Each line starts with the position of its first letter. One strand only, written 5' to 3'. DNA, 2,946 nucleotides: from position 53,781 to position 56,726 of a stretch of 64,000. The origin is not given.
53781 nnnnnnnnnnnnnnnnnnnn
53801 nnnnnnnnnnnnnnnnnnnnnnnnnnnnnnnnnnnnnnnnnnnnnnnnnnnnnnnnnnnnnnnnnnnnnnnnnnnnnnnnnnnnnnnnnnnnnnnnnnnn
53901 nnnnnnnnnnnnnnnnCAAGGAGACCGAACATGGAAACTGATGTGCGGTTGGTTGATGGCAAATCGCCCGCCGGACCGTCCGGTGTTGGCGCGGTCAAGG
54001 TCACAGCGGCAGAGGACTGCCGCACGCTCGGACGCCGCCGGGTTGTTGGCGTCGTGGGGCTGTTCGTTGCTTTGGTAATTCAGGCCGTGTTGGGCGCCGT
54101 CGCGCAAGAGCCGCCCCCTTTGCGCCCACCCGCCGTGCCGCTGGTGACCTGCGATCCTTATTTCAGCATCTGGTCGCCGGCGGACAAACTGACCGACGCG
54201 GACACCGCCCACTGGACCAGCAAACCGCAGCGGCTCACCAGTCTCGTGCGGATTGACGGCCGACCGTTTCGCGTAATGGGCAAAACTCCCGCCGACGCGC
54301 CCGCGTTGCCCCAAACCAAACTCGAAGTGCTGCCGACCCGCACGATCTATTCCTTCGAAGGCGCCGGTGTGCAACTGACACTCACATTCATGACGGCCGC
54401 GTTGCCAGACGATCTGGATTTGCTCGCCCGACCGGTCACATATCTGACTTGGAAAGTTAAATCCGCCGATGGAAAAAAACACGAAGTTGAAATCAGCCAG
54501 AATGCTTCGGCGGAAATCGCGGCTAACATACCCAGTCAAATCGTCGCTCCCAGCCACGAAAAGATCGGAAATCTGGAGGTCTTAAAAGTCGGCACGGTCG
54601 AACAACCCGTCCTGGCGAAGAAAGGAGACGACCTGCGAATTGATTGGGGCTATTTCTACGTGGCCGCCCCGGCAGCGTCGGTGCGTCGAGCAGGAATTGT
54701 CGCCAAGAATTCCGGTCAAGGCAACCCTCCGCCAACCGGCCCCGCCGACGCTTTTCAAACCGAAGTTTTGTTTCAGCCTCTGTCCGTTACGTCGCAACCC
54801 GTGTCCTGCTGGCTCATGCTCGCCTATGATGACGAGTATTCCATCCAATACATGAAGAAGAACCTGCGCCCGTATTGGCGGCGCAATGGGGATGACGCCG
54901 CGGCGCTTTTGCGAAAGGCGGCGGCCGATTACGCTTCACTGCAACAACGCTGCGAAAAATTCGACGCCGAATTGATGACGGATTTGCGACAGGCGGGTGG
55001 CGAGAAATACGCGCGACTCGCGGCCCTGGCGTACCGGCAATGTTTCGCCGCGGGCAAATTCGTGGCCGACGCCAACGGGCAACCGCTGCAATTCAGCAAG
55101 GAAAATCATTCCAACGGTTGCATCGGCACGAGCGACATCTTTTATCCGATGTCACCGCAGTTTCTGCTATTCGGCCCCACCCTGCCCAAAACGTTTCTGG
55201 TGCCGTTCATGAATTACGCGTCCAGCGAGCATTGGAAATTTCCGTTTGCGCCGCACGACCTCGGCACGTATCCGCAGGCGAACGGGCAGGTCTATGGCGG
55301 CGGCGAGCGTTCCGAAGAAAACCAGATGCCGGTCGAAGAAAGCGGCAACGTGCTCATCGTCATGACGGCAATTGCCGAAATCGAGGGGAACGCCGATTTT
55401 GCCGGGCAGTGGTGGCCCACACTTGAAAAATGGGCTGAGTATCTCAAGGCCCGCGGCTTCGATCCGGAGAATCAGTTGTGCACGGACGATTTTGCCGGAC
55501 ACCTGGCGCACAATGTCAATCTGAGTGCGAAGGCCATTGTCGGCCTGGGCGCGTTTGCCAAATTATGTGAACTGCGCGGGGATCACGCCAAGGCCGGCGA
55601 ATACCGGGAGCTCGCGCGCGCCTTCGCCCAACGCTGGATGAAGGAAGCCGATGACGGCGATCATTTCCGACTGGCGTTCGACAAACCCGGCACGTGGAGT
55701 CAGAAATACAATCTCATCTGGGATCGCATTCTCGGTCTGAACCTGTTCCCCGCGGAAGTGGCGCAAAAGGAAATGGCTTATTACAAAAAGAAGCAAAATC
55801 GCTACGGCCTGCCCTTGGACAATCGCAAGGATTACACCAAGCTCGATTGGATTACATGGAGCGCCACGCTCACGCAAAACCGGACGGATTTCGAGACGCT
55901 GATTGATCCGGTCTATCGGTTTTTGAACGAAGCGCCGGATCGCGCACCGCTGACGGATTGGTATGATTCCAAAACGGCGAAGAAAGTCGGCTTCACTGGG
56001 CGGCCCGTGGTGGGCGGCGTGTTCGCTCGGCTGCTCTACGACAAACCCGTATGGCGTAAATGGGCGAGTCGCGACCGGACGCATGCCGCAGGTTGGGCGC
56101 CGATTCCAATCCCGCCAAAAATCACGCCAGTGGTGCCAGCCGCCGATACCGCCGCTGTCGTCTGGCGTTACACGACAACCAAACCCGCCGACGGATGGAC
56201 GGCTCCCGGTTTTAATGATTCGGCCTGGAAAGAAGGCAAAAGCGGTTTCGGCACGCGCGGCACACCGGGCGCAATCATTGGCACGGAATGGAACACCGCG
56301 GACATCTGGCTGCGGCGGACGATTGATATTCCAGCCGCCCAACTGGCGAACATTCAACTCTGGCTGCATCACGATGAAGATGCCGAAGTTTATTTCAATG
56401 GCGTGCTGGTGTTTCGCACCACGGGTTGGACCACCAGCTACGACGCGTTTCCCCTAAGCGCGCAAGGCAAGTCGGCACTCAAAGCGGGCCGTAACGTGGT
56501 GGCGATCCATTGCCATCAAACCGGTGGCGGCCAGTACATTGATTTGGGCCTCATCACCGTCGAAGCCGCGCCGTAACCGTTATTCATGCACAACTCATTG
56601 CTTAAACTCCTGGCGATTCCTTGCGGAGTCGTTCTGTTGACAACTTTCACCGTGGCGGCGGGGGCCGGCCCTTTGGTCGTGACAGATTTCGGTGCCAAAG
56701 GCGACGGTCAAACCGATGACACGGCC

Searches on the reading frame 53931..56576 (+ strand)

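Call 72: search_protein_families(library=pfam, proteins=[window:53931-56576:+], max_evalue=0.00001)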
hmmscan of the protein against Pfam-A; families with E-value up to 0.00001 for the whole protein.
window:53931-56576:+ (881 aa): 3 families
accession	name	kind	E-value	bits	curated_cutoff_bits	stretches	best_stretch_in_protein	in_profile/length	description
PF16335.10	GtaA_6_Hairpin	-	6.7e-134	446.9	24.9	1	357-701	1-343/343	Glutaminase A six helical-hairpin domain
PF17168.10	DUF5127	-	5e-46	157.8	28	1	136-351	1-229/229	Domain of unknown function (DUF5127)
PF16334.10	DUF4964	-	6.4e-20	71.2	30.7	1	63-119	23-79/88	Domain of unknown function (DUF4964)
